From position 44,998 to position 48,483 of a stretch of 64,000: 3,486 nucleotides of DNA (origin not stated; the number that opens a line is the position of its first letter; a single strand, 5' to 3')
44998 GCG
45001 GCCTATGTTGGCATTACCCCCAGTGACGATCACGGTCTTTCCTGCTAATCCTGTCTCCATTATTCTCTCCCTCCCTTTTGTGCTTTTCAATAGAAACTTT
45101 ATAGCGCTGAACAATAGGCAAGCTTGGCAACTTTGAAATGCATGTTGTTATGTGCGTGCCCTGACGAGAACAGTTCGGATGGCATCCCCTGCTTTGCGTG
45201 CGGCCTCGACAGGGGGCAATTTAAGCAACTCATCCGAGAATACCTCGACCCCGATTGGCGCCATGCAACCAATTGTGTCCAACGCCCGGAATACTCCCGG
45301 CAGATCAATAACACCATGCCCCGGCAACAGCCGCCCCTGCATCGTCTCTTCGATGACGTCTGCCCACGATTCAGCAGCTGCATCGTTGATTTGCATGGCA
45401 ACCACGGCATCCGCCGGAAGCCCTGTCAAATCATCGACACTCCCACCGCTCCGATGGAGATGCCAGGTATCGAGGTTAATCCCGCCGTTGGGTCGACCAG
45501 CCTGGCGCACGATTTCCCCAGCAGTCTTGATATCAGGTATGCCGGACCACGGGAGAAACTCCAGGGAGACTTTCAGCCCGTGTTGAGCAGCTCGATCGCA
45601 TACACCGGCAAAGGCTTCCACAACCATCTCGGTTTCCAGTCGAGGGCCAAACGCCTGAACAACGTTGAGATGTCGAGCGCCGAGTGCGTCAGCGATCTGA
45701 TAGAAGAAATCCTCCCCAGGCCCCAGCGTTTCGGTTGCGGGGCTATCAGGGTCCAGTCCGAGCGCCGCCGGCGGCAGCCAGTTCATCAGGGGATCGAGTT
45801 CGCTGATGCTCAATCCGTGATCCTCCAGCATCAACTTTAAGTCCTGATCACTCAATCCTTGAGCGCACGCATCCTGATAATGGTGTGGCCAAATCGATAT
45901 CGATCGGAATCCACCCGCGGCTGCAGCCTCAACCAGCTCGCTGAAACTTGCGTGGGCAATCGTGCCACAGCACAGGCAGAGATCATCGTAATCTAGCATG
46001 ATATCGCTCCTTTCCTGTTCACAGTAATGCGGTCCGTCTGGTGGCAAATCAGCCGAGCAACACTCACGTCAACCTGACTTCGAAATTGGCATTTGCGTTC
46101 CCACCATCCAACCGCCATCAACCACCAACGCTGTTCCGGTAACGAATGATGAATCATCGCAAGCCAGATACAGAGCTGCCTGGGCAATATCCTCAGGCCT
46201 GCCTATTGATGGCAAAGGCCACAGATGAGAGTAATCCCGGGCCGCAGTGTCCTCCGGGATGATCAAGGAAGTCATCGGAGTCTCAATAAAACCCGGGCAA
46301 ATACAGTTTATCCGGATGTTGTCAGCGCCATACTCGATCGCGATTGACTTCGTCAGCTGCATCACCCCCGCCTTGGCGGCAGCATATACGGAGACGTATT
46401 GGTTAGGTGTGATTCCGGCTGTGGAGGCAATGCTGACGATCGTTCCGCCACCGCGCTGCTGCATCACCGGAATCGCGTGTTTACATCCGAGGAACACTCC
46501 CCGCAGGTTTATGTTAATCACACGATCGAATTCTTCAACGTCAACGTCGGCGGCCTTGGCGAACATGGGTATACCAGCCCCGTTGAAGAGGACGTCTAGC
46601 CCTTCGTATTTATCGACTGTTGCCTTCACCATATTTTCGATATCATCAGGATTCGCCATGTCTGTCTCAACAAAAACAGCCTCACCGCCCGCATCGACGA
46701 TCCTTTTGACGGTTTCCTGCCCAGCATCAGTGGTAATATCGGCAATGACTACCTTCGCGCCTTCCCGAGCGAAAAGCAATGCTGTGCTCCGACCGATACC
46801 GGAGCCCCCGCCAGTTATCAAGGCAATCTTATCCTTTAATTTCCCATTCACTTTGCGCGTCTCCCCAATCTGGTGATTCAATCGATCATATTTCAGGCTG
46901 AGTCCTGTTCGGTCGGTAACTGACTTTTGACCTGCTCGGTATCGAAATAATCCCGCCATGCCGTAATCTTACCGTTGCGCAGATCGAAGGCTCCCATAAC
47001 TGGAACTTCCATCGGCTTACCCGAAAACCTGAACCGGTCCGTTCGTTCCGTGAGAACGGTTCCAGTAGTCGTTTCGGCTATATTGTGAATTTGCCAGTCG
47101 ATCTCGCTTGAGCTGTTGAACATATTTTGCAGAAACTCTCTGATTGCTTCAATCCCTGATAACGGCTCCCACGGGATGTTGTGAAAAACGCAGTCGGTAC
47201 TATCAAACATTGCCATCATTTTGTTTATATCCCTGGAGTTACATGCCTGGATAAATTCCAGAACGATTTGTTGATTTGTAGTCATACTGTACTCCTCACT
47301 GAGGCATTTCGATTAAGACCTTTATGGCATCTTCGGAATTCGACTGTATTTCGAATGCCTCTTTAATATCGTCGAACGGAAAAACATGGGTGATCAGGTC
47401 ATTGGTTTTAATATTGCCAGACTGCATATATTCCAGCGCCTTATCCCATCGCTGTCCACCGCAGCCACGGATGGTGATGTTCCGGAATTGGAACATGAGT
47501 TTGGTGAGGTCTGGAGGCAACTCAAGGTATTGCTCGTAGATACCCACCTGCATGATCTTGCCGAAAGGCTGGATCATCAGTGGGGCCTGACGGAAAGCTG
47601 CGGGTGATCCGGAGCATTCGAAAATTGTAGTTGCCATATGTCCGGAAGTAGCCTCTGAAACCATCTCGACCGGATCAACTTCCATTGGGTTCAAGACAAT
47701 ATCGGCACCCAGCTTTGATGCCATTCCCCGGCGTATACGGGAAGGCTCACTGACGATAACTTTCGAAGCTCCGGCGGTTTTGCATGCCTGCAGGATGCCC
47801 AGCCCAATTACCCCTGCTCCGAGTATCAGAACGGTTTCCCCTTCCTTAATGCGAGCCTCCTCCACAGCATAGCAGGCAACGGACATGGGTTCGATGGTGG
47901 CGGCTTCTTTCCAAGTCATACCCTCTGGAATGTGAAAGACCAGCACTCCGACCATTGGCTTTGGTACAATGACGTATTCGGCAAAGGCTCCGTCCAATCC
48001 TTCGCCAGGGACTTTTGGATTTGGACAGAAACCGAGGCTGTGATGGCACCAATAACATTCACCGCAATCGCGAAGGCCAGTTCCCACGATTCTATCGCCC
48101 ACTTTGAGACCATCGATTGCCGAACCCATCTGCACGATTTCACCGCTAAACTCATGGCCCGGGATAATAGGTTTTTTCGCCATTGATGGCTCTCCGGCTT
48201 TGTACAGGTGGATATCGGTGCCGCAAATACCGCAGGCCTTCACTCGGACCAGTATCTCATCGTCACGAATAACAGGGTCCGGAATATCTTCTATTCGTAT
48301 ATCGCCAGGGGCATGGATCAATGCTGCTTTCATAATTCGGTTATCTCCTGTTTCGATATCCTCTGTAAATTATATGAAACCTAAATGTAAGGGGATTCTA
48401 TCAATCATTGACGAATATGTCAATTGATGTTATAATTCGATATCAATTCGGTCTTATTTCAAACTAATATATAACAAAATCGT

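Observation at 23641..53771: ~30-kb anaerobic catabolic island combining pterin enzymes with a CoA-dependent beta-oxidation-like toolkit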

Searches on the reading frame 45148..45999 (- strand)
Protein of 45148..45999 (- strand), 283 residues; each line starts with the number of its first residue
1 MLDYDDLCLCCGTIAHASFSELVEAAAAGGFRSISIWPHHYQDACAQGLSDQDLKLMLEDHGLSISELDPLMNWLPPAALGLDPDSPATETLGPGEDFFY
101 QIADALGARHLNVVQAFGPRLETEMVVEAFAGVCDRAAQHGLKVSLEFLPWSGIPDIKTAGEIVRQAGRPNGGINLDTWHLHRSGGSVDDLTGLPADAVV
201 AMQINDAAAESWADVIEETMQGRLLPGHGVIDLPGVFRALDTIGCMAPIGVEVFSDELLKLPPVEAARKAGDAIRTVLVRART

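Call 65: search_protein_families(library=ncbifam, proteins=[window:45148-45999:-], max_evalue=1e-8)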
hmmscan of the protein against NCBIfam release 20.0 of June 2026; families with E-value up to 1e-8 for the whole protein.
window:45148-45999:- (283 aa): 1 family
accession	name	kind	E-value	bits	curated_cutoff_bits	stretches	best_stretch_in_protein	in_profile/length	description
NF042435.1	DhshikDhtase_QuiC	equivalog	3.4e-18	65.5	1200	1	18-278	13-262/635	3-dehydroshikimate dehydratase QuiC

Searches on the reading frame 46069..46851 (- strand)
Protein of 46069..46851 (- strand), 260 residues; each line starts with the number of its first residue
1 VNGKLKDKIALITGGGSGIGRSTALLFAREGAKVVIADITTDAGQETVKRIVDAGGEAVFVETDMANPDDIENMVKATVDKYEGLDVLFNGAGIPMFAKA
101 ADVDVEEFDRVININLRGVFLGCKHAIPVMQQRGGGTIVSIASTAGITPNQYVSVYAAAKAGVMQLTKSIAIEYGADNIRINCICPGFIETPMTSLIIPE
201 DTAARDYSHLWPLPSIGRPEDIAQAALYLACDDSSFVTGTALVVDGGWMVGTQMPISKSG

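Call 79: search_protein_families(library=pfam, proteins=[window:46069-46851:-], max_evalue=0.001)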
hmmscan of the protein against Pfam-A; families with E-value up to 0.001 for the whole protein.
window:46069-46851:- (260 aa): 6 families
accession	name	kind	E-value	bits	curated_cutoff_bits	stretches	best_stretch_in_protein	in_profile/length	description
PF13561.12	adh_short_C2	-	8.2e-68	228.9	27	1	17-248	6-235/236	Enoyl-(Acyl carrier protein) reductase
PF00106.31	adh_short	-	8e-60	202.1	26.6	1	8-195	1-188/195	short chain dehydrogenase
PF08659.16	KR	-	9.5e-11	42.4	22.6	1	11-161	4-154/180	KR domain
PF23441.1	SDR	-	6.4e-10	39.3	27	1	4-248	4-255/258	SDR-like rossmann domain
PF02882.25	THF_DHG_CYH_C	-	0.00025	20.8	27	0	4-69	33-101/160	Tetrahydrofolate dehydrogenase/cyclohydrolase, NAD(P)-binding domain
PF01370.27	Epimerase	-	0.00041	20.3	20.9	0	10-177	1-163/240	NAD dependent epimerase/dehydratase family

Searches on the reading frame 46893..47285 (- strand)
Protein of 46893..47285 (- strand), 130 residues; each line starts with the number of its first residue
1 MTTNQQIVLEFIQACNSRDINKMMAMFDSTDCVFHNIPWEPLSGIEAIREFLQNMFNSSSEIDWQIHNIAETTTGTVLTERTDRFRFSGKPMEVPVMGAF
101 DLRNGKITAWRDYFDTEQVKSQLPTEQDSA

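Call 65: search_protein_families(library=ncbifam, proteins=[window:46893-47285:-], max_evalue=1e-8)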
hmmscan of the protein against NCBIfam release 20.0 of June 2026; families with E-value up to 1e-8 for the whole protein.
window:46893-47285:- (130 aa): 1 family
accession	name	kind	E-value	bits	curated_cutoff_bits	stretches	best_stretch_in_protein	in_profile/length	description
TIGR02096.1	TIGR02096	subfamily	6.3e-11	42.7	97.1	1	5-123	1-128/129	ketosteroid isomerase-related protein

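Call 75: search_solved_structures(query=window:46893-47285:-, max_evalue=0.1, show_alignments=3)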
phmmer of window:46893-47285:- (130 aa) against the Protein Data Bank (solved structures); distinct sequences matched with E-value up to 0.1: 42.
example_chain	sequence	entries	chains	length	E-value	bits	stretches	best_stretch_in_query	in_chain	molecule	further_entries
5aih_A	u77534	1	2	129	5.2e-23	84.8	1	7-124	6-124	LIMONENE-1,2-EPOXIDE HYDROLASE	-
5aii_A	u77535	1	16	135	5.8e-23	84.7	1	7-124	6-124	LIMONENE-1,2-EPOXIDE HYDROLASE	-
5aif_A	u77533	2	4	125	1.6e-21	80.1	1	6-118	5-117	LIMONENE-1,2-EPOXIDE HYDROLASE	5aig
5jpp_A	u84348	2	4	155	9e-19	71.1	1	2-121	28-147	limonene epoxide hydrolase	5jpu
4xbt_A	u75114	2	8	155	2e-18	70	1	2-122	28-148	Limonene-1,2-epoxide hydrolase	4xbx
5cf2_A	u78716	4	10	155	2.4e-18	69.8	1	2-120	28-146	Limonene-1,2-epoxide hydrolase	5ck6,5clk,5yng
4r9k_A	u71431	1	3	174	2.8e-18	69.5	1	2-120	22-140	Limonene-1,2-epoxide hydrolase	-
1nww_A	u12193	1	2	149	7.3e-18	68.2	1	2-120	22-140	Limonene-1,2-epoxide hydrolase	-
1nu3_A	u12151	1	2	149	7.3e-18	68.2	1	2-120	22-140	limonene-1,2-epoxide hydrolase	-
5cf1_A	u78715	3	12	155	1e-17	67.7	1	2-120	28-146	Limonene-1,2-epoxide hydrolase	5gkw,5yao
7vx2_A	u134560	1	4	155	1.6e-17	67.1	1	2-120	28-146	Limonene-1,2-epoxide hydrolase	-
4r9l_A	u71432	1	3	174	2.1e-17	66.7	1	2-120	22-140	Limonene-1,2-epoxide hydrolase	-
7vwm_A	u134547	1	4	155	3.1e-17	66.2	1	2-120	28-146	Limonene-1,2-epoxide hydrolase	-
4xby_C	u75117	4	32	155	3.7e-17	65.9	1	2-120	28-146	Limonene-1,2-epoxide hydrolase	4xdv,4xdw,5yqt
7vwd_A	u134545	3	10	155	4.3e-17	65.7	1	2-120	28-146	Limonene-1,2-epoxide hydrolase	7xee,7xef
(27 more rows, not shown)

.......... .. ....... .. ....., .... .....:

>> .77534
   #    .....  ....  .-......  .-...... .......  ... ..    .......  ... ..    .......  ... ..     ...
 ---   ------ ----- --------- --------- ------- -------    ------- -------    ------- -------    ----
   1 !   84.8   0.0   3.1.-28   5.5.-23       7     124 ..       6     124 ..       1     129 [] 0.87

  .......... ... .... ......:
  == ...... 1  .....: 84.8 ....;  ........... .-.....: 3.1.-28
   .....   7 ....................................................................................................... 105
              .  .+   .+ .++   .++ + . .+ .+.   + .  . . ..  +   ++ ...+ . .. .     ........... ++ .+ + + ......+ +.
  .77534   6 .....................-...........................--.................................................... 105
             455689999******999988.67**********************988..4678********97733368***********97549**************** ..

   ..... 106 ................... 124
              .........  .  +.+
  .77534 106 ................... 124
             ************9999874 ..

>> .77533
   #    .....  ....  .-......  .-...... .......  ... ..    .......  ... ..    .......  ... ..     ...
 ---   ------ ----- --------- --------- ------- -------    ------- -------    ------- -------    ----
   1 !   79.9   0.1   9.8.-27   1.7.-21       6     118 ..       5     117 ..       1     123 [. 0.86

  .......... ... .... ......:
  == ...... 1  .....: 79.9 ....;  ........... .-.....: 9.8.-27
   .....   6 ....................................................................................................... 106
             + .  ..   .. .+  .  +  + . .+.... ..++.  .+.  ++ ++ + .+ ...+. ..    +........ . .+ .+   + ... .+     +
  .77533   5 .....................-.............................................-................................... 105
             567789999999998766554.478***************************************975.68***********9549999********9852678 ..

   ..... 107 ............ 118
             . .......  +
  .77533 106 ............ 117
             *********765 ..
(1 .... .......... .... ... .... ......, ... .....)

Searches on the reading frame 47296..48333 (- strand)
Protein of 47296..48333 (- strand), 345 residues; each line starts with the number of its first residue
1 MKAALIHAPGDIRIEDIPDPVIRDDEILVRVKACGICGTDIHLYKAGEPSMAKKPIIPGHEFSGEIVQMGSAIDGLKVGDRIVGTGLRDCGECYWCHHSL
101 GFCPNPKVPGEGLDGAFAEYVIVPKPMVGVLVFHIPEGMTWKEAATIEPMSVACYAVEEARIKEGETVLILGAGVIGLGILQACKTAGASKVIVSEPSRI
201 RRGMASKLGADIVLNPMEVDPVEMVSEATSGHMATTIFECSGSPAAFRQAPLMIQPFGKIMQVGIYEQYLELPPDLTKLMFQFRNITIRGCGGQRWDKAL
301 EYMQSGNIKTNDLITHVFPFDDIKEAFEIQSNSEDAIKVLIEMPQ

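Call 65: search_protein_families(library=ncbifam, proteins=[window:47296-48333:-], max_evalue=1e-8)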
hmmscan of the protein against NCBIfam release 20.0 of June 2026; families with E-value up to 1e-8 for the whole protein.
window:47296-48333:- (345 aa): 20 families
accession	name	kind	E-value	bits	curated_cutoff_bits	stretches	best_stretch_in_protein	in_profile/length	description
NF041097.1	keto_inos_dh_IolM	equivalog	7e-66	222.5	450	1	7-340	35-387/389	scyllo-inosose 3-dehydrogenase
TIGR00692.1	tdh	equivalog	5e-64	216.5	458.35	1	12-332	11-330/340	L-threonine 3-dehydrogenase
NF003808.0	PRK05396.1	equivalog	1.5e-61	208.2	380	1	12-341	13-338/341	L-threonine 3-dehydrogenase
NF007489.0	PRK10083.1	equivalog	1.6e-47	162.1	376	1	1-343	1-337/339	Zn-dependent oxidoreductase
NF007375.0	PRK09880.1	equivalog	1.8e-42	145.3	469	1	22-342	25-342/344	L-idonate 5-dehydrogenase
NF007642.0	PRK10309.1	equivalog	4.3e-41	141.3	550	1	1-329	1-332/347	galactitol-1-phosphate 5-dehydrogenase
TIGR03989.1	Rxyl_3153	subfamily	3.1e-40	138.6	440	2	115-328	139-356/370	NDMA-dependent alcohol dehydrogenase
NF006940.0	PRK09422.1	equivalog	1.6e-35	122.6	344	1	1-328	1-320/338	alcohol dehydrogenase AdhP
NF010344.0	PRK13771.1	subfamily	5.5e-35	120.9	349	1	1-343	1-333/334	putative alcohol dehydrogenase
TIGR03201.1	dearomat_had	equivalog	1.5e-33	116.4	338.65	1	15-329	14-335/349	6-hydroxycyclohex-1-ene-1-carbonyl-CoA dehydrogenase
TIGR03366.1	HpnZ_proposed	hypoth_equivalog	1.2e-31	110.1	328.1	1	21-265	2-254/315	putative phosphonate catabolism associated alcohol dehydrogenase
TIGR02824.1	quinone_pig3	subfamily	2.7e-30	105.5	296.8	2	115-342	92-324/325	putative NAD(P)H quinone oxidoreductase, PIG3 family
TIGR03451.1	mycoS_dep_FDH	equivalog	2.4e-28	99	512.9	2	154-329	166-345/358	S-(hydroxymethyl)mycothiol dehydrogenase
TIGR02818.1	adh_III_F_hyde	equivalog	2.7e-28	99.1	543.95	2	158-341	179-366/368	S-(hydroxymethyl)glutathione dehydrogenase/class III alcohol dehydrogenase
NF041172.1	AcrlCoa_red_Thmprot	equivalog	5.7e-28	97.8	500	1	1-342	1-333/334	acryloyl-CoA reductase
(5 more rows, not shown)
